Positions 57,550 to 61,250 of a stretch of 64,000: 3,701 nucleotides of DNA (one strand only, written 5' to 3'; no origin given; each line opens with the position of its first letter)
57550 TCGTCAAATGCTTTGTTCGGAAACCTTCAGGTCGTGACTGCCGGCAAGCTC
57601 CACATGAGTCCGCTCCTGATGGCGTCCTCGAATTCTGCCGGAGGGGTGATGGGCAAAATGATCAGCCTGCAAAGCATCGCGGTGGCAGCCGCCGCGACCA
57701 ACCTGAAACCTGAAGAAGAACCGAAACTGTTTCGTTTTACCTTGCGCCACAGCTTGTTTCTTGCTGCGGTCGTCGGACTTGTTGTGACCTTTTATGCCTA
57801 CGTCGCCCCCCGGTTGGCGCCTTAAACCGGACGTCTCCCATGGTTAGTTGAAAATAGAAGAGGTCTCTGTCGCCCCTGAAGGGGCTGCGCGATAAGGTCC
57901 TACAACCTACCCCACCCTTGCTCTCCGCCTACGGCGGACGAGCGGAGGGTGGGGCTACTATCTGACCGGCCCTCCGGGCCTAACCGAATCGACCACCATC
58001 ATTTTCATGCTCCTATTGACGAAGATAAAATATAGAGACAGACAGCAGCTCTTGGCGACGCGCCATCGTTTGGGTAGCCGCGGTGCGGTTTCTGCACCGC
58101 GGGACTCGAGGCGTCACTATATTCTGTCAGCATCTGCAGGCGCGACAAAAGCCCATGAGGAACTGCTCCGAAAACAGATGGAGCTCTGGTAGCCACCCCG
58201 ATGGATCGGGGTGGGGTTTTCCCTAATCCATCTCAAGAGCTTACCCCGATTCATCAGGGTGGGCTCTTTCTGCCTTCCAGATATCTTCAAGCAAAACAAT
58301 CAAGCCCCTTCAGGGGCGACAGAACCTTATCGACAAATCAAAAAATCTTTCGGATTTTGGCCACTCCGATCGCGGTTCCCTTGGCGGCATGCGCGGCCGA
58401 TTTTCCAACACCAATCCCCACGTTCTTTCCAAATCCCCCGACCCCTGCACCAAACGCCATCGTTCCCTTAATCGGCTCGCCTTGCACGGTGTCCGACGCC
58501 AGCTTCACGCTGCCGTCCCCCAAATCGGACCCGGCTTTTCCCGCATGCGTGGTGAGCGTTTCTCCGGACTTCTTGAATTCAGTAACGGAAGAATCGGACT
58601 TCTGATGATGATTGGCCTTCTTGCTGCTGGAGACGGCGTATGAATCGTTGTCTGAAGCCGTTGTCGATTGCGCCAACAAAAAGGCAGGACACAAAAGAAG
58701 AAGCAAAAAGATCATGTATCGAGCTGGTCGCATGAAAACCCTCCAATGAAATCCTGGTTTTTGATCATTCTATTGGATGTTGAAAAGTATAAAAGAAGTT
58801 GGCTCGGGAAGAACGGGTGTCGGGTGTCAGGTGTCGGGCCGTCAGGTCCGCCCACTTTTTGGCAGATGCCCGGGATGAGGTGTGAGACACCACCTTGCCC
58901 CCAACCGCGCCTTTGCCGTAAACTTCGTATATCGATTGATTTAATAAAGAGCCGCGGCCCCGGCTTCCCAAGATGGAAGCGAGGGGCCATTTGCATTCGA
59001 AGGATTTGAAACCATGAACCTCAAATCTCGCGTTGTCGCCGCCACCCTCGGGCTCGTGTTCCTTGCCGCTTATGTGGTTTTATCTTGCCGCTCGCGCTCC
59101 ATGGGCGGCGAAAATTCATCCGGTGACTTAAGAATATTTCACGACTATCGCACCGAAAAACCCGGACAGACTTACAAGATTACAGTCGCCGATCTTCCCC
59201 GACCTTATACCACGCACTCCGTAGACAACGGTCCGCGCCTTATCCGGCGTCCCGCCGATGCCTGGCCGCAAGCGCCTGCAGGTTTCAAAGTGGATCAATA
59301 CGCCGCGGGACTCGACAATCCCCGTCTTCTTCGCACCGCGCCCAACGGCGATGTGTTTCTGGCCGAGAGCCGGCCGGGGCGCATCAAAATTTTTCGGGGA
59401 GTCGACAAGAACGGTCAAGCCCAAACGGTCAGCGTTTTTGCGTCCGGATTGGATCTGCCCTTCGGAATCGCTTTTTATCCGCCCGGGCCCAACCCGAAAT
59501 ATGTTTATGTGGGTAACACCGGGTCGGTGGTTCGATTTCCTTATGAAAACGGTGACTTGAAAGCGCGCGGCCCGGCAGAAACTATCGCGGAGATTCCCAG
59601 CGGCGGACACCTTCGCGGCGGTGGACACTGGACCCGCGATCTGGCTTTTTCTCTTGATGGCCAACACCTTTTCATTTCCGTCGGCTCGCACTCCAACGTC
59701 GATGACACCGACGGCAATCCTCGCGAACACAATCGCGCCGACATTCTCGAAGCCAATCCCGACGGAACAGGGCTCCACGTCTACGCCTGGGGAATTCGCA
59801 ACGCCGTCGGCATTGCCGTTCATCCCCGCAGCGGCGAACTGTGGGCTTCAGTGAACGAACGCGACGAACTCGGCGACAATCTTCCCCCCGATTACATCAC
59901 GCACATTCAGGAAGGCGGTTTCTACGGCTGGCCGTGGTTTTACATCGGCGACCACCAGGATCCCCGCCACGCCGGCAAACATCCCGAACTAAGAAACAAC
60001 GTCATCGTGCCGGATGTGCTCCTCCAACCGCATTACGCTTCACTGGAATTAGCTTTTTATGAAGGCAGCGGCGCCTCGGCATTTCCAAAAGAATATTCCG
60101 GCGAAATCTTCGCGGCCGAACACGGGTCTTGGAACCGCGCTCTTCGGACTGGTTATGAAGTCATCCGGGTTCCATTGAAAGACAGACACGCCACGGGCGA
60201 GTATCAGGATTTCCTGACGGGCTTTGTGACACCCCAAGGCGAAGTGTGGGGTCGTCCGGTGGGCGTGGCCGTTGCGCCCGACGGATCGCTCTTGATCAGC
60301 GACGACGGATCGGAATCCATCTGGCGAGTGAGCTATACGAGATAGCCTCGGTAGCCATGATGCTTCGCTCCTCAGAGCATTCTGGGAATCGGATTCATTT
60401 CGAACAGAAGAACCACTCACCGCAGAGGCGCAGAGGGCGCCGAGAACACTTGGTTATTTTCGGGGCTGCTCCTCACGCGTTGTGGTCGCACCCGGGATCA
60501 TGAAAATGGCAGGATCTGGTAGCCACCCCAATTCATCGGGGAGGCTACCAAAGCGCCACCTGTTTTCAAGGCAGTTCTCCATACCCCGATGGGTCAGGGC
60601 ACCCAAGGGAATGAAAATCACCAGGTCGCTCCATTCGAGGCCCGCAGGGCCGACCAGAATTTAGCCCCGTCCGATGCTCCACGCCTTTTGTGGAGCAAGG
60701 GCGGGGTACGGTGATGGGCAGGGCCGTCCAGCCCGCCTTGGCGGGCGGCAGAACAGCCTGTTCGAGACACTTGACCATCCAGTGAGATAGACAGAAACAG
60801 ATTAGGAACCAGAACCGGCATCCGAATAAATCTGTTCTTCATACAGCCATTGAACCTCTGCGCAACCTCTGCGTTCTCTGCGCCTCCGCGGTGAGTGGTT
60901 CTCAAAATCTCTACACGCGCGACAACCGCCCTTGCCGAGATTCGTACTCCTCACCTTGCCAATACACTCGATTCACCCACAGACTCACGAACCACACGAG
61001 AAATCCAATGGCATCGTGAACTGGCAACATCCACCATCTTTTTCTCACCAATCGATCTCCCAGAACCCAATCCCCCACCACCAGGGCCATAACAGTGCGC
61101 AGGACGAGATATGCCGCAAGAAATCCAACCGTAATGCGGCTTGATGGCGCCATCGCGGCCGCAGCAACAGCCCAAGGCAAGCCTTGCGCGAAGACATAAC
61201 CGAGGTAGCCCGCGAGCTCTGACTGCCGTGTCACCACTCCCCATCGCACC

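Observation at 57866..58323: Structured non-coding element with perfect 20-bp terminal inverted repeats (MITE- or sRNA-like), copy 1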

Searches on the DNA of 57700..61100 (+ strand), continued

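Call 63: search_dna_similar(query=window:57840-58350:+, collection=plasmids, mode=distant, max_evalue=0.01, max_rows=10)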
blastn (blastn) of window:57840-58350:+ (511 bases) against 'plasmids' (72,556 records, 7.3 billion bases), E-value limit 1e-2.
No match.
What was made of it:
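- Tried and rejected: blastn against the plasmid collection found nothing (call 63).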

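Call 81: search_rna_families(source=L044, start=9860, end=10270, threshold=evalue, max_evalue=10, show_alignments=4)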
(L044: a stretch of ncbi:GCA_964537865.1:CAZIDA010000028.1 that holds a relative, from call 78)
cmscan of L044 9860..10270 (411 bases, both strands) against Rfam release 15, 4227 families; matches with E-value up to 10: 4.
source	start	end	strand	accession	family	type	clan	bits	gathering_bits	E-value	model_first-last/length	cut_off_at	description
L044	10079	10124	-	RF01687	Acido-Lenti-1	Gene; sRNA;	-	29.1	37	8e-05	1-46/46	no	Acido-Lenti-1 RNA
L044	9953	9980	+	RF01687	Acido-Lenti-1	Gene; sRNA;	-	21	37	0.013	1-46/46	no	Acido-Lenti-1 RNA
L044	10038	10056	-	RF01354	CRISPR-DR45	Gene; CRISPR;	-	16.2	37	5.8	1-24/24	no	CRISPR RNA direct repeat element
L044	10106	10123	+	RF01747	msiK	Cis-reg;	-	11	33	7.9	28-45/60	no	msiK RNA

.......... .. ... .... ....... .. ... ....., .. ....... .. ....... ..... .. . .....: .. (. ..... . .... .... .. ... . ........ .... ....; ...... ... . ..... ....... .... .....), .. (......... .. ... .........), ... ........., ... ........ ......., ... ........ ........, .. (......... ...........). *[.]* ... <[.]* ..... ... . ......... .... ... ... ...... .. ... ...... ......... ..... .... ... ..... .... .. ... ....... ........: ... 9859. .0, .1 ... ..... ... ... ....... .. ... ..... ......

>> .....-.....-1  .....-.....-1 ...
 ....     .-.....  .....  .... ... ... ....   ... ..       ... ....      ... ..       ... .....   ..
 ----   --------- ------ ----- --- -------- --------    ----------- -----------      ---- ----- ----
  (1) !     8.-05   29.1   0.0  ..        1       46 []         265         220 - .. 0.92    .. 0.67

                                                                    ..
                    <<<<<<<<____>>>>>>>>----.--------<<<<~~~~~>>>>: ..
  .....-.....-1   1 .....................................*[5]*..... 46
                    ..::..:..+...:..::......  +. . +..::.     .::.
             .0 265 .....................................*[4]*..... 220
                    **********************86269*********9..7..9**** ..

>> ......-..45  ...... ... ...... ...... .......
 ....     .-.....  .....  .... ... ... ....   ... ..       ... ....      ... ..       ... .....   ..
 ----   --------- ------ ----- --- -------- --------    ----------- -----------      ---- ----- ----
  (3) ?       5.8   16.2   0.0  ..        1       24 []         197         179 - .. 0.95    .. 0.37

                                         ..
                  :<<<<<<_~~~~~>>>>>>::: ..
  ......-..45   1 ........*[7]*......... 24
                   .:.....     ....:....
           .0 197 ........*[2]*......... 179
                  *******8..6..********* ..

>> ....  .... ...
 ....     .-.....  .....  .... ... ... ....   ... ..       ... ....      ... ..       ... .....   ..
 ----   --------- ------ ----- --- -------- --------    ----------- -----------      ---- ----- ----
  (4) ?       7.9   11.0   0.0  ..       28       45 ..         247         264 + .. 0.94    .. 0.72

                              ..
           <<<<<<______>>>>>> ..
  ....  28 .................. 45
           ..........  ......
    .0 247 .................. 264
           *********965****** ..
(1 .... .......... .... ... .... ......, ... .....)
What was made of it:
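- On Rfam Acido-Lenti-1 (RF01687): The L044 relatives score 29.1 and 21.0 bits (call 81).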

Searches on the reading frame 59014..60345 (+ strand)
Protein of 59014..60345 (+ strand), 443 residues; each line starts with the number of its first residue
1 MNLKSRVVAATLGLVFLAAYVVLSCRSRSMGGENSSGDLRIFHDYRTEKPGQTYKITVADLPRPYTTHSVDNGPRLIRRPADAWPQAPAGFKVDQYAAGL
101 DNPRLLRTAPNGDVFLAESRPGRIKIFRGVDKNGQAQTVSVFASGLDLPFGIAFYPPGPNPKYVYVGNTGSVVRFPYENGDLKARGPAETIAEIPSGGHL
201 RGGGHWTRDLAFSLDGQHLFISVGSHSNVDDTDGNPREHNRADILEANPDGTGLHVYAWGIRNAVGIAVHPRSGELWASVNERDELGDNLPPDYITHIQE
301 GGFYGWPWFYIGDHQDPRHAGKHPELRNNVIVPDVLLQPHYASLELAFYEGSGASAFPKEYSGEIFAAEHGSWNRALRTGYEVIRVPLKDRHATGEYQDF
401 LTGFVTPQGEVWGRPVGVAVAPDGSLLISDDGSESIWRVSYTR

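Call 12: search_protein_families(library=pfam, proteins=[window:59014-60345:+])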
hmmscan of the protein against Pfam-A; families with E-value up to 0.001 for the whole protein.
window:59014-60345:+ (443 aa): 3 families
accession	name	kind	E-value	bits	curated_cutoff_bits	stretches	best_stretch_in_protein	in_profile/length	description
PF07995.17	GSDH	-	2.7e-17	63.5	25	1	100-368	1-276/332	Glucose / Sorbosone dehydrogenase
PF23500.1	DUF7133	-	5.9e-06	26.3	27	0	119-216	56-144/385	Domain of unknown function (DUF7133)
PF01436.27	NHL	-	1.6e-05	25.1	20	0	414-432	3-21/28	NHL repeat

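Call 13: find_encoding_contigs(protein=window:59014-60345:+, flank=10000, max_places=10)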
Protein window:59014-60345:+ (443 aa): 1 contig read that carries it; 1 place shown.
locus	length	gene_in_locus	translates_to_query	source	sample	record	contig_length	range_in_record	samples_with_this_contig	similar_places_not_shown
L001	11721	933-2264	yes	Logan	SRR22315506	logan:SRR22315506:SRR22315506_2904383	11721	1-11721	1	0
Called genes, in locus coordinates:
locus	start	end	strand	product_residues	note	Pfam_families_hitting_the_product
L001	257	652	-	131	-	-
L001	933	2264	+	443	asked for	PF22807:TrAA12, PF23500:DUF7133 (weak), PF01436:NHL (faint), PF07995:GSDH, PF22807:TrAA12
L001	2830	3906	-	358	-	PF13506:Glyco_transf_21, PF13641:Glyco_tranf_2_3, PF00535:Glycos_transf_2, PF13632:Glyco_trans_2_3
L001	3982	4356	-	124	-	PF00892:EamA (faint)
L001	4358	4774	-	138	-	PF00892:EamA (faint)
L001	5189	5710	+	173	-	-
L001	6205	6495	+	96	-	PF12728:HTH_17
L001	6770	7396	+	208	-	PF00578:AhpC-TSA, PF08534:Redoxin, PF13905:Thioredoxin_8 (weak)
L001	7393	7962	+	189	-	PF03412:Peptidase_C39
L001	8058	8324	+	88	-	-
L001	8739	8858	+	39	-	-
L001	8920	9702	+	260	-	PF00005:ABC_tran, PF13304:AAA_21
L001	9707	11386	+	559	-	-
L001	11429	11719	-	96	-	?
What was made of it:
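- On REP / BIME (RAYT-associated, GTAG-tagged): A Logan contig spans el2 unbroken (call 13).
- On Inverton (invertible promoter): No recombinase is among the neighbouring genes (calls 12, 13).
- This argues against many copies that share identical 31-mers (call 13). No recombinase gene lies within about 6 kb on either side (calls 12, 13).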

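Call 37: find_homologous_proteins(query=window:59014-60345:+, max_evalue=1e-40)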
Query window:59014-60345:+ (443 aa): 8000 proteins with E <= 1e-40 among 8000 candidates; the best 120 are listed.
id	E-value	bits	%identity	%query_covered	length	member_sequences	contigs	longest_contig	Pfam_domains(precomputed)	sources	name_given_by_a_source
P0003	8.0e-288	973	100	93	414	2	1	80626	PF23500.2,PF22807.3,PF01436.28,PF07995.18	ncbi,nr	ncbi:MAG: sorbosone dehydrogenase family protein [Acidobacteriia bacterium]|nr:sorbosone dehydrogena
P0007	4.6e-221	753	72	99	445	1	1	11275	PF23500.2,PF22807.3,PF07995.18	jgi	jgi:glucose/arabinose dehydrogenase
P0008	2.4e-218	744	73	94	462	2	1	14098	PF23500.2,PF22807.3,PF01436.28,PF07995.18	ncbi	-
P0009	1.4e-215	734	71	98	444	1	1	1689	PF23500.2,PF22807.3,PF01436.28,PF07995.18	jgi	jgi:glucose/arabinose dehydrogenase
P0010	1.4e-214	731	71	99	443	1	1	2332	PF23500.2,PF22807.3,PF01436.28,PF07995.18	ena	-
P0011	1.8e-213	728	71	100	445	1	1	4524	PF23500.2,PF22807.3,PF01436.28,PF07995.18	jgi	jgi:glucose/arabinose dehydrogenase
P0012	1.9e-213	727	70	98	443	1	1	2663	PF23500.2,PF22807.3,PF01436.28,PF07995.18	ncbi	-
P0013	2.7e-213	727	70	98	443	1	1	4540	PF23500.2,PF22807.3,PF01436.28,PF07995.18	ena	-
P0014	4.2e-213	726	70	98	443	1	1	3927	PF23500.2,PF22807.3,PF01436.28,PF07995.18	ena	-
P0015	5.4e-213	726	69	99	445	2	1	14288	PF23500.2,PF22807.3,PF01436.28,PF07995.18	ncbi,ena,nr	ncbi:MAG TPA: sorbosone dehydrogenase family protein [Terriglobia bacterium]|nr:sorbosone dehydrogen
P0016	9.1e-213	725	71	99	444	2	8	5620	PF23500.2,PF22807.3,PF01436.28,PF07995.18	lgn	-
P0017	9.4e-213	725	70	99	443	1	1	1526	PF23500.2,PF22807.3,PF01436.28,PF07995.18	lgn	-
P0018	1.2e-212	725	70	99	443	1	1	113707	PF23500.2,PF22807.3,PF01436.28,PF07995.18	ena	-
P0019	3.3e-212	723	70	98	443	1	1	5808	PF23500.2,PF22807.3,PF01436.28,PF07995.18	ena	-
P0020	3.5e-212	723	68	99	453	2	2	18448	PF23500.2,PF22807.3,PF01436.28,PF07995.18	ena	-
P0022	7.1e-212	722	76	91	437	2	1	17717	PF23500.2,PF22807.3,PF01436.28,PF07995.18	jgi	-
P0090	1.8e-204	698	73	91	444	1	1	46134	PF23500.2,PF22807.3,PF01436.28,PF07995.18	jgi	-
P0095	2.6e-204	697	74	91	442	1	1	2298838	PF22807.3,PF01436.28,PF07995.18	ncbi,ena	-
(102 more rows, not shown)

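Call 38: find_encoding_contigs(protein=P0022, flank=5000, max_places=2)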
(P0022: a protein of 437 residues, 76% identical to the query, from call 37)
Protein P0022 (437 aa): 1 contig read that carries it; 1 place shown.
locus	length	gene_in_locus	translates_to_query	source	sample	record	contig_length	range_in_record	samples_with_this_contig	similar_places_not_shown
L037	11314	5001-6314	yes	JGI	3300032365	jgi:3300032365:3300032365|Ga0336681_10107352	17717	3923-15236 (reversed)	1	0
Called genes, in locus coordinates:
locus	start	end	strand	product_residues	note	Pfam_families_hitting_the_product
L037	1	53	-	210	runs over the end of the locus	PF13463:HTH_27 (faint), PF01047:MarR, PF12802:MarR_2 (weak)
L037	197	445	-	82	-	PF13490:zf-HC2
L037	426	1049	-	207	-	PF04542:Sigma70_r2, PF08281:Sigma70_r4_2, PF04545:Sigma70_r4 (weak)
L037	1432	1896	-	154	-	PF11396:PepSY_like (faint)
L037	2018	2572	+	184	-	-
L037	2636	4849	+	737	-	PF22904:NOMO1-like_2nd (weak), PF13620:CarboxypepD_reg, PF13715:CarbopepD_reg_2 (weak), PF17210:SdrD_B (faint), PF07715:Plug, PF00593:TonB_dep_Rec_b-barrel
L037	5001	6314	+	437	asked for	PF22807:TrAA12, PF23500:DUF7133 (weak), PF01436:NHL (faint), PF07995:GSDH, PF22807:TrAA12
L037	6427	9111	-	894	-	PF12704:MacB_PCD, PF02687:FtsX, PF12704:MacB_PCD, PF02687:FtsX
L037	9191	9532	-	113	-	PF03551:PadR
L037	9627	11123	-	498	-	PF04966:OprB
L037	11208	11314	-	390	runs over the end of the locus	PF04101:Glyco_tran_28_C (weak)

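Call 39: find_encoding_contigs(protein=P0008, flank=5000, max_places=2)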
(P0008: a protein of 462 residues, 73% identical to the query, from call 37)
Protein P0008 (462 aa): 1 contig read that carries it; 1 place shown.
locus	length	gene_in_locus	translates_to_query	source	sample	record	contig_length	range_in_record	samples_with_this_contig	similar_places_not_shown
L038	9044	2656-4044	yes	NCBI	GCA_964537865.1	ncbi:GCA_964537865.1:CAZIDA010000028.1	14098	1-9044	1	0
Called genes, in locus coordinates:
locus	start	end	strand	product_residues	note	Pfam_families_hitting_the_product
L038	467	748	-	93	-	-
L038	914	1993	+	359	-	PF13462:Thioredoxin_4, PF01323:DSBA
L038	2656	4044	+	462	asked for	PF22807:TrAA12, PF23500:DUF7133, PF01436:NHL (faint), PF07995:GSDH, PF22807:TrAA12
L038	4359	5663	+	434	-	PF02308:MgtC, PF13194:DUF4010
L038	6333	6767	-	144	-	-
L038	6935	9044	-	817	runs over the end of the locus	PF01315:Ald_Xan_dh_C, PF02738:MoCoBD_1, PF20256:MoCoBD_2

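Call 40: find_encoding_contigs(protein=P0007, flank=5000, max_places=2)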
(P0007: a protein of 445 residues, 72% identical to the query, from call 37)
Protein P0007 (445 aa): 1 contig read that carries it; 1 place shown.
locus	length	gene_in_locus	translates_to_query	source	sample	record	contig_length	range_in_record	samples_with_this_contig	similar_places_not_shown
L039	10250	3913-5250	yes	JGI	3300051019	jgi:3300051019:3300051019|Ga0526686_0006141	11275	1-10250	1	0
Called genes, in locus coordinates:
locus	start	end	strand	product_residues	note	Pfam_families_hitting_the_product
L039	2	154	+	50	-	?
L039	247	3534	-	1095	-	PF13620:CarboxypepD_reg, PF13715:CarbopepD_reg_2 (faint), PF07715:Plug (weak), PF25183:OMP_b-brl_4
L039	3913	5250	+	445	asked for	PF23500:DUF7133, PF22807:TrAA12, PF07995:GSDH, PF22807:TrAA12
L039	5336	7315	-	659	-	PF01011:PQQ, PF13570:Beta-prop_ACSF4 (faint), PF13360:PQQ_2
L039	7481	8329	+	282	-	PF12770:CHAT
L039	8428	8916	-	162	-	-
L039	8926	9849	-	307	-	PF07228:SpoIIE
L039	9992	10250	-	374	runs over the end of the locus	-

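Call 64: find_encoding_contigs(protein=P0095, flank=10000, max_places=1)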
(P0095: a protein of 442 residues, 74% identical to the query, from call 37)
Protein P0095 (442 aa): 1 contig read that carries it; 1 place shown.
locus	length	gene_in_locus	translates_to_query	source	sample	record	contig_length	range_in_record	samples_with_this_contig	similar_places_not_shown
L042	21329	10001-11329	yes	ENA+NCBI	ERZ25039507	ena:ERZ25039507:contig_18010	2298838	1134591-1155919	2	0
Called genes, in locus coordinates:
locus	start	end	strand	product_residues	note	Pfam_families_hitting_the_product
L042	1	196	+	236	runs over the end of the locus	PF02736:Myosin_N (faint), PF18914:DUF5666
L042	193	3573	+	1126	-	PF13620:CarboxypepD_reg, PF13715:CarbopepD_reg_2 (weak), PF25183:OMP_b-brl_4, PF00593:TonB_dep_Rec_b-barrel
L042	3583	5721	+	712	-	-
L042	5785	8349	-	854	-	PF13180:PDZ_2 (weak), PF17820:PDZ_6, PF13492:GAF_3 (faint), PF07228:SpoIIE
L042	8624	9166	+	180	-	PF03729:DUF308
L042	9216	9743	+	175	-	PF13590:DUF4136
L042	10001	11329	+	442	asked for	PF22807:TrAA12, PF01436:NHL (faint), PF07995:GSDH, PF22807:TrAA12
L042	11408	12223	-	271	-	PF14023:Bestrophin-like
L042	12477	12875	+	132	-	PF02368:Big_2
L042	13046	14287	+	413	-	PF00753:Lactamase_B (weak), PF23023:Anti-Pycsar_Apyc1, PF12706:Lactamase_B_2, PF07238:PilZ (weak)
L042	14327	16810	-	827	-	PF00211:Guanylate_cyc (weak), PF13428:TPR_14 (faint), PF07719:TPR_2 (faint), PF13424:TPR_12 (faint), PF13181:TPR_8 (faint), PF13414:TPR_11 (weak), PF14559:TPR_19 (faint), PF13432:TPR_16 (weak), +2 more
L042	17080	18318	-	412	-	-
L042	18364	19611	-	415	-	-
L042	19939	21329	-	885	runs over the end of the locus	PF08309:LVIVD (faint)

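Call 65: find_encoding_contigs(protein=P0090, flank=10000, max_places=1)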
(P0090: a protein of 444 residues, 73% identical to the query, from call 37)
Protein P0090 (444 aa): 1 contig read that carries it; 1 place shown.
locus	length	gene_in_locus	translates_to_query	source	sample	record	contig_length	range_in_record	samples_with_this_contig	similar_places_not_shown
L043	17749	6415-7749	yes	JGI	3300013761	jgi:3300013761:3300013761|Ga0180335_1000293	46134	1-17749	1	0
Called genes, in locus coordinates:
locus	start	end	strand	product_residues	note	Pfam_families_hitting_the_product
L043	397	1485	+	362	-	PF06537:DHOR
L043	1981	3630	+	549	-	PF04909:Amidohydro_2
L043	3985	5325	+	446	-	PF05170:AsmA, PF05359:DUF748, PF13116:YhdP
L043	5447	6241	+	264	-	-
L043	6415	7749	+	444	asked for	PF22807:TrAA12, PF23500:DUF7133 (faint), PF01436:NHL (faint), PF07995:GSDH, PF22807:TrAA12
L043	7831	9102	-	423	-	PF21269:TreT_GT1, PF00534:Glycos_transf_1, PF20706:GT4-conflict (faint), PF13692:Glyco_trans_1_4, PF00534:Glycos_transf_1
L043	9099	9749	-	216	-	PF19027:DUF5752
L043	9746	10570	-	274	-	PF02358:Trehalose_PPase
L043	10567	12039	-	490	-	PF00982:Glyco_transf_20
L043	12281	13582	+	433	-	PF01547:SBP_bac_1, PF13416:SBP_bac_8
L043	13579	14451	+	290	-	PF00528:BPD_transp_1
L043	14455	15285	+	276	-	PF00528:BPD_transp_1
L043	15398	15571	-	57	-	-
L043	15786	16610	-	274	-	PF02223:Thymidylate_kin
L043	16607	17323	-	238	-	PF02223:Thymidylate_kin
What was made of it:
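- Homologues of GSDH in other Terriglobia show no conserved neighbourhood (calls 38-40, 64, 65).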

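Call 78: find_encoding_contigs(protein=P0008, flank=10000, max_places=1)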
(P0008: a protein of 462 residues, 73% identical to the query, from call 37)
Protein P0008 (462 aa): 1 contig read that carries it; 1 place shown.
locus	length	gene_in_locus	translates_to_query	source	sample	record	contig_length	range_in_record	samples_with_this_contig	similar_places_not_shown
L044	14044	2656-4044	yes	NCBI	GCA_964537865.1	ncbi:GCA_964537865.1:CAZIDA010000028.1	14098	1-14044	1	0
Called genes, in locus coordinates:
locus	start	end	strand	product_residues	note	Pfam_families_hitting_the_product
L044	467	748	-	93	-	-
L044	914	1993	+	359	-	PF13462:Thioredoxin_4, PF01323:DSBA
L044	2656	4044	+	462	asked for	PF22807:TrAA12, PF23500:DUF7133, PF01436:NHL (faint), PF07995:GSDH, PF22807:TrAA12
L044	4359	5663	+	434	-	PF02308:MgtC, PF13194:DUF4010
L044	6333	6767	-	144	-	-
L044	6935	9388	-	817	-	PF01315:Ald_Xan_dh_C, PF02738:MoCoBD_1, PF20256:MoCoBD_2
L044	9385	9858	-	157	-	PF00111:Fer2 (weak), PF01799:Fer2_2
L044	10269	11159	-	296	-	PF00941:FAD_binding_5, PF03450:CO_deh_flav_C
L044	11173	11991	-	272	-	PF04199:Cyclase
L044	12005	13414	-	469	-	PF06545:AllG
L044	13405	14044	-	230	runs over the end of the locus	?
